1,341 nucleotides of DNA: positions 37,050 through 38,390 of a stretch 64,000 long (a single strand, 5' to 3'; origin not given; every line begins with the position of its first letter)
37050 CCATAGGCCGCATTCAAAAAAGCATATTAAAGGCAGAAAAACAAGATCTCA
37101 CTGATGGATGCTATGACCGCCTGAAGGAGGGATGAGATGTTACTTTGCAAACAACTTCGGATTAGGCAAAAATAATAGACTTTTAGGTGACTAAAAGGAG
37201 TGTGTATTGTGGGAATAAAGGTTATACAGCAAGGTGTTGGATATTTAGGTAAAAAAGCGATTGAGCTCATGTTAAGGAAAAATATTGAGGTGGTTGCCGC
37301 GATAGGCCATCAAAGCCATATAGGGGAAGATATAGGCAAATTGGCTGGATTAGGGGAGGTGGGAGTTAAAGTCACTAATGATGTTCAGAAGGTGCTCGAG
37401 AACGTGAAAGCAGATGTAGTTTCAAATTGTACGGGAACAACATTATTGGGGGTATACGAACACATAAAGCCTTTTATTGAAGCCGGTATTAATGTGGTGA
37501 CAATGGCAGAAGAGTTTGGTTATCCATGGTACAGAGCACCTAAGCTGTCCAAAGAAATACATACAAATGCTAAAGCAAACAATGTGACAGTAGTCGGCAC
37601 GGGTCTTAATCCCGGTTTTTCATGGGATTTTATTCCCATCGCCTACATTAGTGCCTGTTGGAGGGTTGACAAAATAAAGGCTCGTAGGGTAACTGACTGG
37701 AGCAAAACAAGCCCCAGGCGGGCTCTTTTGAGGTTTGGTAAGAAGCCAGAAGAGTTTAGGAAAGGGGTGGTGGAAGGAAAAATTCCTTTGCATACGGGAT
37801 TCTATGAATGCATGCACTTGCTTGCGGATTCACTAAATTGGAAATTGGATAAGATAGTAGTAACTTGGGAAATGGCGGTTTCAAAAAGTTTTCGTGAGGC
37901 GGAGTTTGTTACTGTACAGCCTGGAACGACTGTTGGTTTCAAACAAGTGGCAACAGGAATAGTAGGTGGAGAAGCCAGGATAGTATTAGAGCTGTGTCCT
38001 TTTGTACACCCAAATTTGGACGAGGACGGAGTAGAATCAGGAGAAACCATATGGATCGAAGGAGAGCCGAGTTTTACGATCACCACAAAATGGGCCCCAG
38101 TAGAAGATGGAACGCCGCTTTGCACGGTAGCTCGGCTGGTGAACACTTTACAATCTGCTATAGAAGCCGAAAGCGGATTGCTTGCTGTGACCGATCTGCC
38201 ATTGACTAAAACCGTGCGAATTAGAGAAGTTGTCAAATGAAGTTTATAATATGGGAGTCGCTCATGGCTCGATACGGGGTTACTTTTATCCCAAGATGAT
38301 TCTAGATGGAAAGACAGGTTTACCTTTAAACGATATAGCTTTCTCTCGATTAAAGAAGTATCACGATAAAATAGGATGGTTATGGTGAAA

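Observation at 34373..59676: A ~25-kb compositionally distinct island that may encode an undescribed anaerobic route for a lactam, cyclic amino acid or diamino acid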

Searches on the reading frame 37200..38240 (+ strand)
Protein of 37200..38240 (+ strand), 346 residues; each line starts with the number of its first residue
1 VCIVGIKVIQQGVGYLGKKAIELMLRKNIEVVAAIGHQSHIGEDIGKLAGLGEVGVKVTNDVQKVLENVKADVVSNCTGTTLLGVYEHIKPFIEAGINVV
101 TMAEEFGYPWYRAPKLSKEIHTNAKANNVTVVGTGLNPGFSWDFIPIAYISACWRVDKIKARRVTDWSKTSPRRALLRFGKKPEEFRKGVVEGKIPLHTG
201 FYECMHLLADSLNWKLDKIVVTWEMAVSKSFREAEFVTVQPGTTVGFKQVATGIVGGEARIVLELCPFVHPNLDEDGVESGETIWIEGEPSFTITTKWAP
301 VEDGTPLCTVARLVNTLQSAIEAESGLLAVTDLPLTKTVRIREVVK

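Call 6: search_protein_families(library=pfam, proteins=[window:37200-38240:+])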
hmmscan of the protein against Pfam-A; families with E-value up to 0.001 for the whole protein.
window:37200-38240:+ (346 aa): 3 families
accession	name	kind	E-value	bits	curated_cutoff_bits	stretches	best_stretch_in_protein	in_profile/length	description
PF19328.4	DAP_DH_C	-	2.7e-36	125.6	23.3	1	142-339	3-196/206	2,4-diaminopentanoate dehydrogenase C-terminal domain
PF01113.26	DapB_N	-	3.4e-09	37.3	25.6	1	7-100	2-95/124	Dihydrodipicolinate reductase, N-terminus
PF03447.22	NAD_binding_3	-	8.4e-06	26.9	24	1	12-131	1-113/116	Homoserine dehydrogenase, NAD binding domain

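Call 9: search_protein_families(library=ncbifam, proteins=[window:37200-38240:+], max_evalue=0.00001)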
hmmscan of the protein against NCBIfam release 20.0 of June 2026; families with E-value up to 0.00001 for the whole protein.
window:37200-38240:+ (346 aa): 2 families
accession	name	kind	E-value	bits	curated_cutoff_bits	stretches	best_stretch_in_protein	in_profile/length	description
NF040740.1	ornith_Ord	equivalog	5.2e-73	246.4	400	1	6-338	1-332/335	2,4-diaminopentanoate dehydrogenase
TIGR00036.1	dapB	equivalog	7.6e-10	38.8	122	1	9-101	6-101/270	4-hydroxy-tetrahydrodipicolinate reductase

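Call 18: search_solved_structures(query=window:37200-38240:+, max_evalue=0.00001)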
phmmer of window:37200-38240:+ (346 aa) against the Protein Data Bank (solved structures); distinct sequences matched with E-value up to 0.00001: 8.
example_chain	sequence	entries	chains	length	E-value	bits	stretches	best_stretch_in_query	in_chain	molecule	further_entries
7xdu_A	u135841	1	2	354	3.8e-58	200.6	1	5-339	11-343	4-hydroxy-tetrahydrodipicolinate reductase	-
6g1h_A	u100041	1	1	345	7.1e-55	189.8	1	11-338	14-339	Dihydrodipicolinate reductase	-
6g1m_A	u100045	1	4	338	7.2e-55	189.8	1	11-338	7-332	Dihydrodipicolinate reductase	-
6iaq_A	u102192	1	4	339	1.1e-27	100.4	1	6-335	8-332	Dihydrodipicolinate reductase N-terminus domain-containing protein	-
7qzl_D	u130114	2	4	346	2.2e-20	76.4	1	6-332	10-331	Amine Dehydrogenase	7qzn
6iau_A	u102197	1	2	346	3.8e-20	75.6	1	6-332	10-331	Amine Dehydrogenase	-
7r09_A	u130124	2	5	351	2.2e-15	60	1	7-158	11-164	Amine Dehydrogenase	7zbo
8d57_A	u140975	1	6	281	4.2e-06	29.5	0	14-101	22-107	4-hydroxy-tetrahydrodipicolinate reductase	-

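Call 34: find_homologous_proteins(query=window:37200-38240:+, max_evalue=1e-20)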
Query window:37200-38240:+ (346 aa): 58 proteins with E <= 1e-20 among 7067 candidates.
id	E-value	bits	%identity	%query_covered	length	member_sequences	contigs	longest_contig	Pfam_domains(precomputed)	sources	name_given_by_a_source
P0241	1.6e-230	782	100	100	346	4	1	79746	PF01113.27,PF19328.5,PF03447.23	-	-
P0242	4.6e-194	662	84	99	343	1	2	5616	PF01113.27,PF19328.5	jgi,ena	-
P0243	5.6e-114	399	55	95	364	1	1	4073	PF01113.27,PF19328.5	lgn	-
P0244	3.1e-111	390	54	95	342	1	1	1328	PF19328.5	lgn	-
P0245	5.6e-109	383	52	96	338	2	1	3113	PF19328.5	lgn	-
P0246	3.8e-107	377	53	94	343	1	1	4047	PF01113.27,PF19328.5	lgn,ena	-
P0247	5.2e-103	363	51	96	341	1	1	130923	PF01113.27,PF19328.5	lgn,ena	-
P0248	1.4e-102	362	51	96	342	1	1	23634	PF19328.5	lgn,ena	-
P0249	2.8e-102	361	50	96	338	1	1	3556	PF01113.27,PF19328.5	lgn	-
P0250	3.8e-102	360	51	96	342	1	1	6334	PF01113.27,PF19328.5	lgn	-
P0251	4.4e-102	360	51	96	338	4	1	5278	PF19328.5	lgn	-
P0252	2.1e-101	358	49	98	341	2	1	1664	PF01113.27,PF19328.5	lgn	-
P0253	2.4e-101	358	50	96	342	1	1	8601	PF01113.27,PF19328.5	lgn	-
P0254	6.4e-101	356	52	96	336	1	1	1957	PF01113.27,PF19328.5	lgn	-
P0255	1.1e-96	342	51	92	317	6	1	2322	PF19328.5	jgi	jgi:4-hydroxy-tetrahydrodipicolinate reductase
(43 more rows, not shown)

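Call 35: find_encoding_contigs(protein=P0242, flank=10000, max_places=2)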
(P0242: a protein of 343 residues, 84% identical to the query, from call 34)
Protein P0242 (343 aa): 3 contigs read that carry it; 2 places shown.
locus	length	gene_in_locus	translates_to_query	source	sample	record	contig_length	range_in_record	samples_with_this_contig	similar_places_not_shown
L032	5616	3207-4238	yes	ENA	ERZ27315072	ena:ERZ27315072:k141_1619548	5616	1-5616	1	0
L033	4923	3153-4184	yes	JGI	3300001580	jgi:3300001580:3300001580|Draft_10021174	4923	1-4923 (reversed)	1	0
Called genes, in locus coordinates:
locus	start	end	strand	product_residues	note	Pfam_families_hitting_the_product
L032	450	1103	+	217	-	PF00392:GntR, PF07729:FCD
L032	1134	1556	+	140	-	PF00903:Glyoxalase, PF13468:Glyoxalase_3, PF13669:Glyoxalase_4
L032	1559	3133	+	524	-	PF00501:AMP-binding, PF13193:AMP-binding_C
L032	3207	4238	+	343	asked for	PF01113:DapB_N, PF19328:DAP_DH_C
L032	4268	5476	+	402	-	PF00070:Pyr_redox (faint), PF00890:FAD_binding_2, PF01266:DAO, PF01946:Thi4 (faint), PF07992:Pyr_redox_2 (faint), PF13450:NAD_binding_8 (weak)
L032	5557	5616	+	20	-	?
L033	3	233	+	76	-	?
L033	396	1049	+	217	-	PF00392:GntR, PF07729:FCD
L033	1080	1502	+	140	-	PF00903:Glyoxalase, PF13468:Glyoxalase_3, PF13669:Glyoxalase_4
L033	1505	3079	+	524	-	PF00501:AMP-binding, PF13193:AMP-binding_C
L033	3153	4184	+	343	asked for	PF01113:DapB_N, PF19328:DAP_DH_C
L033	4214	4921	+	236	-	?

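Call 36: find_encoding_contigs(protein=P0247, flank=10000, max_places=1)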
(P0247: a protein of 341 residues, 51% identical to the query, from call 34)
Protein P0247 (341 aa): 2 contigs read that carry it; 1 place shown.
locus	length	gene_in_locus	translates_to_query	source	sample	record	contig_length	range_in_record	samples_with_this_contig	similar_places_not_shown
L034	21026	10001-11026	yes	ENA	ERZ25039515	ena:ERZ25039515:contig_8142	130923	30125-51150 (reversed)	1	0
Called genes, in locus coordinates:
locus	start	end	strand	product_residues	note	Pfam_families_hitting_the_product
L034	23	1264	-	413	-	PF13546:DDE_5, PF01609:DDE_Tnp_1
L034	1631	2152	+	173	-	-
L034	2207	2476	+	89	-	-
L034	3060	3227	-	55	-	-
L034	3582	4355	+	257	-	PF00005:ABC_tran, PF13304:AAA_21 (faint), PF12399:BCA_ABC_TP_C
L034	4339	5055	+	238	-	PF00005:ABC_tran, PF13304:AAA_21 (weak)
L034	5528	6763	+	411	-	PF13433:Peripla_BP_5 (faint), PF13458:Peripla_BP_6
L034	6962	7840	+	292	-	PF02653:BPD_transp_2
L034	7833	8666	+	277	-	PF02653:BPD_transp_2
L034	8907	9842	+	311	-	PF04909:Amidohydro_2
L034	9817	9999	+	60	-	-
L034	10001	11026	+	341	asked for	PF01113:DapB_N (weak), PF19328:DAP_DH_C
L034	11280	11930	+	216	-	PF00392:GntR, PF07729:FCD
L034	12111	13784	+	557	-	PF01642:MM_CoA_mutase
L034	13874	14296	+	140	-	PF00903:Glyoxalase, PF13468:Glyoxalase_3, PF13669:Glyoxalase_4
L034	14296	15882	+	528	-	PF00501:AMP-binding, PF13193:AMP-binding_C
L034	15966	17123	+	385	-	PF00108:Thiolase_N, PF22691:Thiolase_C_1, PF02803:Thiolase_C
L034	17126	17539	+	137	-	PF12172:zf-ChsH2, PF01796:OB_ChsH2_C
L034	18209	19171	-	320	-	PF01073:3Beta_HSD, PF01370:Epimerase, PF02719:Polysacc_synt_2, PF04321:RmlD_sub_bind, PF07993:NAD_binding_4 (faint), PF16363:GDP_Man_Dehyd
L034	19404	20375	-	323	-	PF02737:3HCDH_N, PF03446:NAD_binding_2 (weak), PF00725:3HCDH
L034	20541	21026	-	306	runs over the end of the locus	PF05853:BKACE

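Call 37: find_encoding_contigs(protein=P0248, flank=10000, max_places=1)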
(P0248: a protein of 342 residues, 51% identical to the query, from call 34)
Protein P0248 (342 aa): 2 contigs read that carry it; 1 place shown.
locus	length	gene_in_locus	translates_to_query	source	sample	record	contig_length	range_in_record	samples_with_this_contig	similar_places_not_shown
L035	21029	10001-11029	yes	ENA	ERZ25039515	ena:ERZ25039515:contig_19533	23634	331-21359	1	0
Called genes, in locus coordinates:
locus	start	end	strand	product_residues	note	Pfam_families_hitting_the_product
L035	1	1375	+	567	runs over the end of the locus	?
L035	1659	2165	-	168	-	PF13193:AMP-binding_C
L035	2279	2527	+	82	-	PF13560:HTH_31 (weak), PF12844:HTH_19 (weak), PF01381:HTH_3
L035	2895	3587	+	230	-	PF00392:GntR, PF07729:FCD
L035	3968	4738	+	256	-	PF00005:ABC_tran, PF13304:AAA_21 (faint), PF12399:BCA_ABC_TP_C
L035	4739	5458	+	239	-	PF00005:ABC_tran, PF13304:AAA_21 (faint)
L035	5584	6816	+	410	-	PF13458:Peripla_BP_6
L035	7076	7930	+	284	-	PF02653:BPD_transp_2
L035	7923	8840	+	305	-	PF02653:BPD_transp_2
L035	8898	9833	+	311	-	PF04909:Amidohydro_2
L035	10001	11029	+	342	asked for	PF19328:DAP_DH_C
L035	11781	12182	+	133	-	PF00881:Nitroreductase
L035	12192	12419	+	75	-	PF00881:Nitroreductase (weak)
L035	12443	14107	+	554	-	PF01642:MM_CoA_mutase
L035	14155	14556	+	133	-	PF00903:Glyoxalase, PF13468:Glyoxalase_3 (weak), PF13669:Glyoxalase_4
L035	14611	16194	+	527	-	PF00501:AMP-binding, PF13193:AMP-binding_C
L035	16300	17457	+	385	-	PF00108:Thiolase_N, PF08545:ACP_syn_III (faint), PF22691:Thiolase_C_1, PF02803:Thiolase_C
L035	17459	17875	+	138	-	PF12172:zf-ChsH2, PF01796:OB_ChsH2_C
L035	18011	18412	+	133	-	PF02310:B12-binding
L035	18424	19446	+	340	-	PF03308:MeaB, PF02492:cobW (faint)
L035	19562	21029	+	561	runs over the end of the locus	PF01642:MM_CoA_mutase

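Call 40: find_related_loci(query=A2, collection=metagenome_contigs, flank=10000)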
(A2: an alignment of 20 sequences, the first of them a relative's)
Query A2 (346 aa) in metagenome_contigs; peptide patterns used: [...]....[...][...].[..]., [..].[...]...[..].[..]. (x = any residue, [..] = any of these).
599 stretches matched a pattern (row limit reached: there are more); 587 encode a relative of the query (tblastn E <= 1e-3); the best 80 are kept; 80 distinct loci.
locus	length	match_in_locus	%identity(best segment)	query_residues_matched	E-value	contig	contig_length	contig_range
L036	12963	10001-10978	35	6-335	1e-57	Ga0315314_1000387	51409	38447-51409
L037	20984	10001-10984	35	6-339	1e-57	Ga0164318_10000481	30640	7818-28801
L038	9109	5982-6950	35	6-334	3e-55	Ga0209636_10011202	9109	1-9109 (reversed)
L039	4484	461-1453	34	6-342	5e-55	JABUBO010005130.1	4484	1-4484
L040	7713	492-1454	36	6-333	9e-55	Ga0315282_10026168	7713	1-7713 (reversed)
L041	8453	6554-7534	36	7-339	9e-55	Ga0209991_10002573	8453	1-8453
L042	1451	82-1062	35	7-339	2e-56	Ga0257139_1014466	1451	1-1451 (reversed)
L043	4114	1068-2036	37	6-335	3e-54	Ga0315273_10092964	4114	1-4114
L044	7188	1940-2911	35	6-335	8e-54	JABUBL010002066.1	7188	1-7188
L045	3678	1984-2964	35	6-339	8e-54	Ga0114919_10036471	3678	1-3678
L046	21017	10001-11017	34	6-346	1e-53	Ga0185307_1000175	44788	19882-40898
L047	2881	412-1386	34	6-334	6e-54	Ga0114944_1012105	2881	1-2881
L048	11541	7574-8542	33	6-335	2e-53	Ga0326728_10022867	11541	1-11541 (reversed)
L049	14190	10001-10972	34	6-335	3e-53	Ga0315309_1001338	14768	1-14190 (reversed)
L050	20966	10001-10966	36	6-335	2e-53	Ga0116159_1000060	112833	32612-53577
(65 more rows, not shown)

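Call 46: search_solved_structures(query=window:37200-38240:+, max_evalue=1e-40, show_alignments=3)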
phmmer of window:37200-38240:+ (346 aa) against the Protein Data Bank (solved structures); distinct sequences matched with E-value up to 1e-40: 3.
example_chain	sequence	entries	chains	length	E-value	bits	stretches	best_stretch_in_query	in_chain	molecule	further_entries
7xdu_A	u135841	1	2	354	3.8e-58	200.6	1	5-339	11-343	4-hydroxy-tetrahydrodipicolinate reductase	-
6g1h_A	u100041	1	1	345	7.1e-55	189.8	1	11-338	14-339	Dihydrodipicolinate reductase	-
6g1m_A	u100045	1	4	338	7.2e-55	189.8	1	11-338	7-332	Dihydrodipicolinate reductase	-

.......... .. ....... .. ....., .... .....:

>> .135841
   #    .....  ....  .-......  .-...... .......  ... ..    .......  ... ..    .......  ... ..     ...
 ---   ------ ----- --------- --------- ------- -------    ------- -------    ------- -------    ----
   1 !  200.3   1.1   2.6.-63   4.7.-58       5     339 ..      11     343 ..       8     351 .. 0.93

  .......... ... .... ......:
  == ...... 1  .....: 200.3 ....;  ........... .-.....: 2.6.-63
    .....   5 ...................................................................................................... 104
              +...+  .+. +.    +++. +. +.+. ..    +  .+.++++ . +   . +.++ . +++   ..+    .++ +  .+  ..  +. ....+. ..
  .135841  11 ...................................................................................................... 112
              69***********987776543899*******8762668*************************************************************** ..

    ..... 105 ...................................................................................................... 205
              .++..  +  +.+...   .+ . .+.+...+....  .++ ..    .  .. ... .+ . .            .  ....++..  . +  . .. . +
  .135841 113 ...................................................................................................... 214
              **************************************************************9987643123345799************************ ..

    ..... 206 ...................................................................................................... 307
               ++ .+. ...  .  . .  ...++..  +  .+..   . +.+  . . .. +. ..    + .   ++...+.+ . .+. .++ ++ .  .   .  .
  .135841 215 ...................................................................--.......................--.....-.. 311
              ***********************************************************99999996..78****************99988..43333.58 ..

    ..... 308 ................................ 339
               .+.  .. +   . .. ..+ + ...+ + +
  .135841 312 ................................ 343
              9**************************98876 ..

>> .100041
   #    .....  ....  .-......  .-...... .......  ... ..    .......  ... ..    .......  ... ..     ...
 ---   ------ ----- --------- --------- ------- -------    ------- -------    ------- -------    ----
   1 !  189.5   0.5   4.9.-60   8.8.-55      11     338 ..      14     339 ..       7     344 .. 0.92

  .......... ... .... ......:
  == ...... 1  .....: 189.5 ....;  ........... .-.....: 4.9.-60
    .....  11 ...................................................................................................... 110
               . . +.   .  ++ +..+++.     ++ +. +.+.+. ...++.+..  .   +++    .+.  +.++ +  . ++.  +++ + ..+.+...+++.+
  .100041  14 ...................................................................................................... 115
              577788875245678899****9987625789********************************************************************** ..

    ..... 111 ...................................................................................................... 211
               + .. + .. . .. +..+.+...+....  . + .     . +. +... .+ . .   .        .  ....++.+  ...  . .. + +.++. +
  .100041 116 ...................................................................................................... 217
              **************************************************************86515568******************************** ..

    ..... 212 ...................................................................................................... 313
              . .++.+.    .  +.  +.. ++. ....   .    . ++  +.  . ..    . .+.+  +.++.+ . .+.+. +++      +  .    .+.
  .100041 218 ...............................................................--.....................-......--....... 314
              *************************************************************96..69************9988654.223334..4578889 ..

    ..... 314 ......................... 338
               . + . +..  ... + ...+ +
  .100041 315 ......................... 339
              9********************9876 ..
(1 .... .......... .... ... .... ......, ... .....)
